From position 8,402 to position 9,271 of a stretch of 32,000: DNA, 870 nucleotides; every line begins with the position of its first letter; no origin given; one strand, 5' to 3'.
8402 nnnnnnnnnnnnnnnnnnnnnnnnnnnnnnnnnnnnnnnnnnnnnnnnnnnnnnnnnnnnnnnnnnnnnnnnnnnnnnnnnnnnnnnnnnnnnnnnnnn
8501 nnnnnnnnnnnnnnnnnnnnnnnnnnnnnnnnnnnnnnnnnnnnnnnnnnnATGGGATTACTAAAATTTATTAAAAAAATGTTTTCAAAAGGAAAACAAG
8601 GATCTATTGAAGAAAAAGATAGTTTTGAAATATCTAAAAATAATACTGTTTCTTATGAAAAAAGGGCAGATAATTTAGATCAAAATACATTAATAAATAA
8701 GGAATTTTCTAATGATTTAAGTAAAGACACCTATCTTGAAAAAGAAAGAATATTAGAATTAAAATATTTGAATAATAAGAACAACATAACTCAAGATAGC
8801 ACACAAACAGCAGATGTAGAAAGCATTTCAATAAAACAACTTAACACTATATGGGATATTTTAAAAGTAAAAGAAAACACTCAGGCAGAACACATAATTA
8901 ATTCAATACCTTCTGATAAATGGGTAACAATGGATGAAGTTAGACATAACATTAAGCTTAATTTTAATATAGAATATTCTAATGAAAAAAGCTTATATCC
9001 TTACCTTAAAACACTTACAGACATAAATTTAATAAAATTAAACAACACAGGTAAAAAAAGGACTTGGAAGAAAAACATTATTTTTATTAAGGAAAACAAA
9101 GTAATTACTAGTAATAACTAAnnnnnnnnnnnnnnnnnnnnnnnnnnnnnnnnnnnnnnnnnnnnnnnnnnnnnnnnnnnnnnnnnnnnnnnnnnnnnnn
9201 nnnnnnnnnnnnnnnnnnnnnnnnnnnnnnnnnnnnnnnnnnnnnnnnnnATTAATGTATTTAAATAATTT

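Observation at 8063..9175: Dense array of the palindrome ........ bracketing an orphan winged-helix gene beside tRNA-iMet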

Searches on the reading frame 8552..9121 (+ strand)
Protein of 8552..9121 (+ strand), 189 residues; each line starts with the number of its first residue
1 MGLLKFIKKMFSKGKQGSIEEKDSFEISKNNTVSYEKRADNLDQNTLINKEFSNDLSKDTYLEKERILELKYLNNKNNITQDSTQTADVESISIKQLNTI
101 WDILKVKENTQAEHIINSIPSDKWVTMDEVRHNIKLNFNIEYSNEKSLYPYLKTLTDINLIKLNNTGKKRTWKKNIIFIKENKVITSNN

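Call 7: search_protein_families(library=pfam, proteins=[window:8552-9121:+], max_evalue=0.01)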
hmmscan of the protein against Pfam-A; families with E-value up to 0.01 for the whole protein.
window:8552-9121:+ (189 aa): 0 families

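Call 11: find_homologous_proteins(query=window:8552-9118:+, max_evalue=0.001)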
Query window:8552-9118:+ (189 aa): 84 proteins with E <= 0.001 among 193 candidates.
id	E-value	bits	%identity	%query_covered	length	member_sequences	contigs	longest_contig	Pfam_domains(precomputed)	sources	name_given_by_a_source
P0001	2.1e-97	342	89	96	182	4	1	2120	-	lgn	-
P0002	1.1e-69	252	70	96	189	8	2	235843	-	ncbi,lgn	-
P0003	3.2e-63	231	66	96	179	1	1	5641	-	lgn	-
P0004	4.3e-62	227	66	96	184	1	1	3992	-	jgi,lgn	-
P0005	9.1e-61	223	65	96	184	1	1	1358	-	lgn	-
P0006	6.6e-60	220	66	91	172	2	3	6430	-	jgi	jgi:hypothetical protein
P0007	1.2e-52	196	55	95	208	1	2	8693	-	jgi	jgi:hypothetical protein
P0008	2.6e-51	192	54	91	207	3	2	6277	-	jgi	jgi:hypothetical protein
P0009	1.7e-50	189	53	91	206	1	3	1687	-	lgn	-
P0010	4.7e-44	168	55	95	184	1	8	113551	-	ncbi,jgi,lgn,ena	-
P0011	2.1e-42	163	58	80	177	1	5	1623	-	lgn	-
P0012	6.0e-41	158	53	95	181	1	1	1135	-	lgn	-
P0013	2.5e-39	153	59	71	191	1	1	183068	-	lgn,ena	-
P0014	3.4e-39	152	51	91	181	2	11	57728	-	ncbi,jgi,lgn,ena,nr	ncbi:MAG: hypothetical protein WCY27_03775 [archaeon]|jgi:hypothetical protein|nr:hypothetical prote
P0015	4.5e-39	152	67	55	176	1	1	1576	-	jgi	-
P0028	7.4e-37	145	67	50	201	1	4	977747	-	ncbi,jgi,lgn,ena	-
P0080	2.6e-22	97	55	43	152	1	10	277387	-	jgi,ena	-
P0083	4.5e-19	87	49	48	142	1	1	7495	-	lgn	-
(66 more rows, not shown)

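Call 13: find_encoding_contigs(protein=P0002, flank=10000, max_places=2)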
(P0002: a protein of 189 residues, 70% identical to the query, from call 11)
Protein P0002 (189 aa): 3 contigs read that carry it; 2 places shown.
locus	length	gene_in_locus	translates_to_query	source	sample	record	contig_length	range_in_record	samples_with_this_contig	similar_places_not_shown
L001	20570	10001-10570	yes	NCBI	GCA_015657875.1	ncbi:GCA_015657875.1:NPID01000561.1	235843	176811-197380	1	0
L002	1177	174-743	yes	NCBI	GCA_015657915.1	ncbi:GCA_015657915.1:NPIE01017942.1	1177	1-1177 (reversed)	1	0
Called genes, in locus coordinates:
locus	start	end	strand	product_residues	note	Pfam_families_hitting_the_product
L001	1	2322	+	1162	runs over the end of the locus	-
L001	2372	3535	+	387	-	-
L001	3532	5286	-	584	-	PF02518:HATPase_c (weak), PF13589:HATPase_c_3, PF01119:DNA_mis_repair, PF08676:MutL_C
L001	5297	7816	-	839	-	PF01624:MutS_I, PF05188:MutS_II, PF05192:MutS_III, PF05190:MutS_IV, PF00488:MutS_V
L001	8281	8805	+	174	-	PF01994:Trm56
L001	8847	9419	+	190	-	PF02002:TFIIE_alpha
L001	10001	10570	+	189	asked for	-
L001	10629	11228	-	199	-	-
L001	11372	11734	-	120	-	PF05239:PRC (weak)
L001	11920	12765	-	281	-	PF02899:Phage_int_SAM_1, PF13495:Phage_int_SAM_4, PF00589:Phage_integrase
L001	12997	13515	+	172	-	PF02572:CobA_CobO_BtuR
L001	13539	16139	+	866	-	PF03477:ATP-cone, PF00317:Ribonuc_red_lgN (weak), PF02867:Ribonuc_red_lgC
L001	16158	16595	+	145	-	PF22769:DCD (faint), PF00692:dUTPase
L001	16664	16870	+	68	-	PF18893:DUF5652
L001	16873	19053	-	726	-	PF02359:CDC48_N, PF05496:RuvB_N, PF00004:AAA, PF07724:AAA_2 (weak), PF13191:AAA_16 (weak), PF17862:AAA_lid_3, PF00004:AAA, PF17862:AAA_lid_3, +21 more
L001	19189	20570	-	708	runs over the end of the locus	PF01751:Toprim, PF01131:Topoisom_bac, PF01396:Zn_ribbon_Top1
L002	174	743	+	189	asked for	-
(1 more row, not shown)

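Call 14: find_encoding_contigs(protein=P0028, flank=10000, max_places=2)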
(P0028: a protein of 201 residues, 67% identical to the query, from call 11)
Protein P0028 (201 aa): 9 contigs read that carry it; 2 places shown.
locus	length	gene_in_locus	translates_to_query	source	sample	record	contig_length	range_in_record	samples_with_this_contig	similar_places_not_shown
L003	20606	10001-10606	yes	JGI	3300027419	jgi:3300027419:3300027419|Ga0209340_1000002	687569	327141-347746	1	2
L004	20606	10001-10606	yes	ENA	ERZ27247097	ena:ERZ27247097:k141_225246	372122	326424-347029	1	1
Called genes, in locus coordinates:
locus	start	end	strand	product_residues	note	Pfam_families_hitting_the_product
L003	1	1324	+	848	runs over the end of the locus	-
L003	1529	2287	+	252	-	-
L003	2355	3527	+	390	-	-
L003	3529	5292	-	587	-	PF02518:HATPase_c (weak), PF13589:HATPase_c_3, PF01119:DNA_mis_repair, PF08676:MutL_C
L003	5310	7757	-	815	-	PF01624:MutS_I, PF05188:MutS_II, PF05192:MutS_III, PF05190:MutS_IV, PF00488:MutS_V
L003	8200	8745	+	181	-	PF01994:Trm56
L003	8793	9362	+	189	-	PF02002:TFIIE_alpha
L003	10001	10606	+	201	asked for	-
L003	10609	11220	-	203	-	-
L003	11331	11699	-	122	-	PF05239:PRC (weak)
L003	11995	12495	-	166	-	-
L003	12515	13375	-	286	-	PF02899:Phage_int_SAM_1, PF13495:Phage_int_SAM_4, PF00589:Phage_integrase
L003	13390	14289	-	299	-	PF01966:HD (weak)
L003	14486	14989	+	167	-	PF02572:CobA_CobO_BtuR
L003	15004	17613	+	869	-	PF03477:ATP-cone, PF00317:Ribonuc_red_lgN (weak), PF02867:Ribonuc_red_lgC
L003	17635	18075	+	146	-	PF00692:dUTPase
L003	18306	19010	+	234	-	PF06745:ATPase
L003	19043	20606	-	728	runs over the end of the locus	PF02359:CDC48_N, PF00004:AAA, PF05496:RuvB_N, PF13191:AAA_16 (weak), PF17862:AAA_lid_3, PF05496:RuvB_N (weak), PF00004:AAA, PF17862:AAA_lid_3, +25 more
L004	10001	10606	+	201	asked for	-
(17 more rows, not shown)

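Call 22: search_solved_structures(query=A1, max_evalue=10, show_alignments=2)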
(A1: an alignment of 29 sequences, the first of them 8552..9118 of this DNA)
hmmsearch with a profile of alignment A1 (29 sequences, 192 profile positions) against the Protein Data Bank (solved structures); distinct sequences matched with E-value up to 10: 0.

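Call 23: search_protein_families(library=ncbifam, proteins=[window:8552-9118:+], max_evalue=1)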
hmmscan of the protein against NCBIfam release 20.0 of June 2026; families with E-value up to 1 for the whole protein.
window:8552-9118:+ (189 aa): 0 families

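Call 30: predict_structure(alignment_id=A1)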
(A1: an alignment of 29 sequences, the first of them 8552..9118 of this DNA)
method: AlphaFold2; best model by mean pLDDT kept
length: 189 residues; sequences in the alignment: 29
mean_pLDDT: 63.0   pTM: 0.48
mean pLDDT of the five models: 63.0, 61.1, 59.3, 59.1, 59.0
residues with pLDDT >= 90: 43; 70-90: 27; 50-70: 40; < 50: 79
segments of 3 or more residues with pLDDT < 50: 13-84, 184-189
pLDDT, mean of each block of 10 residues (from residue 1): 57 43 36 35 36 43 45 41 50 65 71 91 93 94 91 87 91 79 48
secondary structure, 60 per line:
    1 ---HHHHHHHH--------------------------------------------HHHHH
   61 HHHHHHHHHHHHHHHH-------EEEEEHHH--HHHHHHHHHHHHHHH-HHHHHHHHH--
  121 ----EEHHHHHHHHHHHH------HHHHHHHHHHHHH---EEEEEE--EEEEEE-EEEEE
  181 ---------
elements in order: H4-11 H56-76 E84-88 H94-108 H110-118 H127-138 H145-157 E161-166 E169-174 E176-180

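Call 34: fold_search(model_id=the predicted structure, library=pdb)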
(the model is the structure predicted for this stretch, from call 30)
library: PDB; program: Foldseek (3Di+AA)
matches with E <= 10: 1265; with E <= 0.001: 3
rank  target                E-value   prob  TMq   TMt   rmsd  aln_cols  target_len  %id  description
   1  6cda                  6.6e-04  1.00  0.31  0.55   3.5        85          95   15  Crystal structure of L34A CzrA in the Zn(II)bound state (released 2018-07-11)
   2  2xig_B                7.6e-04  1.00  0.33  0.41   5.0        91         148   20  The structure of the Helicobacter pylori ferric uptake regulator Fur reveals three functional metal binding sites (released 2011-01-19)
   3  6cdb_B                8.6e-04  1.00  0.31  0.56   3.5        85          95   15  Crystal Structure of V66L CzrA in the Zn(II)bound state (released 2018-07-11)
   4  1r1u_C                1.2e-03  1.00  0.31  0.55   3.5        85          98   15  Crystal structure of the metal-sensing transcriptional repressor CzrA from Staphylococcus aureus in the apo-form (released 2004-05-18)
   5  1r1u_B                1.5e-03  1.00  0.33  0.62   3.1        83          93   16  Crystal structure of the metal-sensing transcriptional repressor CzrA from Staphylococcus aureus in the apo-form (released 2004-05-18)
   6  2xig_A                1.5e-03  1.00  0.34  0.43   5.5        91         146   19  The structure of the Helicobacter pylori ferric uptake regulator Fur reveals three functional metal binding sites (released 2011-01-19)
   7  2xig_C                1.5e-03  1.00  0.33  0.41   5.3        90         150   19  The structure of the Helicobacter pylori ferric uptake regulator Fur reveals three functional metal binding sites (released 2011-01-19)
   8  6cdb_A                1.5e-03  1.00  0.31  0.55   3.6        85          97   15  Crystal Structure of V66L CzrA in the Zn(II)bound state (released 2018-07-11)
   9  1r1u_A                1.8e-03  1.00  0.33  0.62   3.1        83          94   16  Crystal structure of the metal-sensing transcriptional repressor CzrA from Staphylococcus aureus in the apo-form (released 2004-05-18)
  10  1r1u_D                2.0e-03  1.00  0.31  0.56   3.5        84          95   14  Crystal structure of the metal-sensing transcriptional repressor CzrA from Staphylococcus aureus in the apo-form (released 2004-05-18)
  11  4omz_B                2.1e-03  1.00  0.33  0.59   3.0        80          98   12  Crystal Structure of NolR from Sinorhizobium fredii (released 2014-04-16)
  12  2kko_MODEL_1_A        2.7e-03  1.00  0.33  0.55   2.2        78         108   12  Solution NMR structure of the homodimeric winged helix-turn-helix DNA-binding domain (fragment 1-100) Mb0332 f (released 2009-08-11)
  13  1r22_B                2.7e-03  1.00  0.32  0.58   3.6        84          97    8  Crystal structure of the cyanobacterial metallothionein repressor SmtB (C14S/C61S/C121S mutant) in the Zn2alpha5-form (released 2004-05-18)
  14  2fe3_A                3.1e-03  1.00  0.33  0.43   4.3        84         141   13  The crystal structure of bacillus subtilis PerR-Zn reveals a novel Zn(Cys)4 Structural redox switch (released 2006-12-19)
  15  3eyy_A                4.0e-03  1.00  0.31  0.43   4.0        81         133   15  Structural basis for the specialization of Nur, a nickel-specific Fur homologue, in metal sensing and DNA recognition (released 2009-06-09)
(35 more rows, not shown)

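Call 54: search_protein_representatives(alignment_id=A1)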
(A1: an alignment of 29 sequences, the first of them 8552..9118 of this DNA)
Query: 29 sequences, 192 profile positions. Proteins with E-value up to 0.001 (for the whole library): 37; up to 1e-10: 37; up to 1e-30: 19. The best 37 are listed.
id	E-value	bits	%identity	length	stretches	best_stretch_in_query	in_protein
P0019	3.7e-61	222.6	-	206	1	6-191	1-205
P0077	1.1e-55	204.8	-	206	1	1-188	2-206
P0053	4.0e-55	203.0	-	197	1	11-190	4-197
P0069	1.4e-53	197.9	-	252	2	28-190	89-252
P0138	1.1e-41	159.1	-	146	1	93-191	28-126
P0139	4.8e-38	147.2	-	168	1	72-190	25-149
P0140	2.2e-37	145.1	-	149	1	91-191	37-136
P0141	7.4e-36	140.1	-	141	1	101-189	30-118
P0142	7.9e-36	140.0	-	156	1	82-191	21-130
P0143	8.8e-36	139.9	-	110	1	103-190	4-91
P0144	1.6e-35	139.0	-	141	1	89-190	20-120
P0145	5.3e-35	137.3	-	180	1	97-189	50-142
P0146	4.1e-34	134.4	-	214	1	5-191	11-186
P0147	4.7e-34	134.2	-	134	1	86-190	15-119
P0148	1.3e-33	132.8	-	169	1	55-191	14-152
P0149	4.2e-33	131.1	-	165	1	72-187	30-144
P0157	3.4e-29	118.4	-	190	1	50-189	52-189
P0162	3.2e-28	115.2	-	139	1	86-182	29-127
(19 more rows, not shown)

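Call 72: search_protein_families(library=phrogs, proteins=[window:8552-9118:+], max_evalue=0.1)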
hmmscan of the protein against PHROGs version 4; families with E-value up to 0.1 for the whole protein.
window:8552-9118:+ (189 aa): 0 families

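Call 73: search_protein_families(library=padloc, proteins=[window:8552-9118:+], max_evalue=0.1)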
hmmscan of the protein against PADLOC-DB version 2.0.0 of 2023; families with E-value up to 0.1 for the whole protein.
window:8552-9118:+ (189 aa): 0 families

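Call 76: find_encoding_contigs(protein=P0080, flank=3000, max_places=1)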
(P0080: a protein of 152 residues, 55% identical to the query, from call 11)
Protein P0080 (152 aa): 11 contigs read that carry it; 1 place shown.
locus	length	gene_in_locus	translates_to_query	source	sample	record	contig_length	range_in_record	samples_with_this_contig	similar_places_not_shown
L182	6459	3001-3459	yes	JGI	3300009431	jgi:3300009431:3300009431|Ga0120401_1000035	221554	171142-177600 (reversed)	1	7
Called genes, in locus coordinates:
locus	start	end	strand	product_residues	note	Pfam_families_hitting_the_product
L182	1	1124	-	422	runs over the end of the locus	PF02403:Seryl_tRNA_N, PF00587:tRNA-synt_2b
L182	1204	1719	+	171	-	PF01994:Trm56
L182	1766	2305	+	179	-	PF02002:TFIIE_alpha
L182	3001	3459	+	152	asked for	-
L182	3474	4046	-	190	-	-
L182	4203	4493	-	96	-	PF05239:PRC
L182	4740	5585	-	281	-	PF02899:Phage_int_SAM_1, PF13495:Phage_int_SAM_4, PF00589:Phage_integrase, PF22823:MrpR_C_cat (weak)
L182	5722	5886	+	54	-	-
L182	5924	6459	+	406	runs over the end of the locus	PF00675:Peptidase_M16, PF05193:Peptidase_M16_C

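Call 77: find_encoding_contigs(protein=P0083, flank=3000, max_places=1)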
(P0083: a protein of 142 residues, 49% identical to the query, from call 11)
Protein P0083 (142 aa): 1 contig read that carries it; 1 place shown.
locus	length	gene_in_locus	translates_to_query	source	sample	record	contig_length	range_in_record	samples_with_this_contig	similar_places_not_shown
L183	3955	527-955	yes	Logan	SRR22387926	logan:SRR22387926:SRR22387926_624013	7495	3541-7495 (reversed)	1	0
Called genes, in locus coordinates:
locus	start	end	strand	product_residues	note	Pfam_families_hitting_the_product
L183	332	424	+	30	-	-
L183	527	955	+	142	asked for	-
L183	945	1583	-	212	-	-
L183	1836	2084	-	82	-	PF05239:PRC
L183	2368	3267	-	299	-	PF02899:Phage_int_SAM_1, PF13495:Phage_int_SAM_4, PF00589:Phage_integrase, PF22823:MrpR_C_cat (weak)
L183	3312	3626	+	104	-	-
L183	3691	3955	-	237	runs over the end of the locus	PF02540:NAD_synthase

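Call 78: find_encoding_contigs(protein=P0149, flank=3000, max_places=1)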
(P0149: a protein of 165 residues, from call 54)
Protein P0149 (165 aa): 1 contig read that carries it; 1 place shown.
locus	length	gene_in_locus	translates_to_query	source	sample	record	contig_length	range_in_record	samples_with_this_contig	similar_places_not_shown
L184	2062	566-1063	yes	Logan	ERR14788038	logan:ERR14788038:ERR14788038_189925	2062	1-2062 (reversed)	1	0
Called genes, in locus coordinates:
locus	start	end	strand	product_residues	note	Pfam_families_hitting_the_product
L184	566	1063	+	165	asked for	-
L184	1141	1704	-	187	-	-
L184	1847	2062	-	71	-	?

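Call 79: find_encoding_contigs(protein=P0157, flank=3000, max_places=1)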
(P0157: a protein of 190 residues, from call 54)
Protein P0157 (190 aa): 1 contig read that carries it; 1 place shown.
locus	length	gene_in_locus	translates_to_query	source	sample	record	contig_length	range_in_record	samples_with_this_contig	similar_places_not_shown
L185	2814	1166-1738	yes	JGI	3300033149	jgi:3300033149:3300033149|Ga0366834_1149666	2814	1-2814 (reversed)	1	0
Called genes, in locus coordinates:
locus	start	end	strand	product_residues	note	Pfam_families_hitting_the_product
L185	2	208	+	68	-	?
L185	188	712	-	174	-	-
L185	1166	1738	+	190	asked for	-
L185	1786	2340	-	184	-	-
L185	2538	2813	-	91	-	?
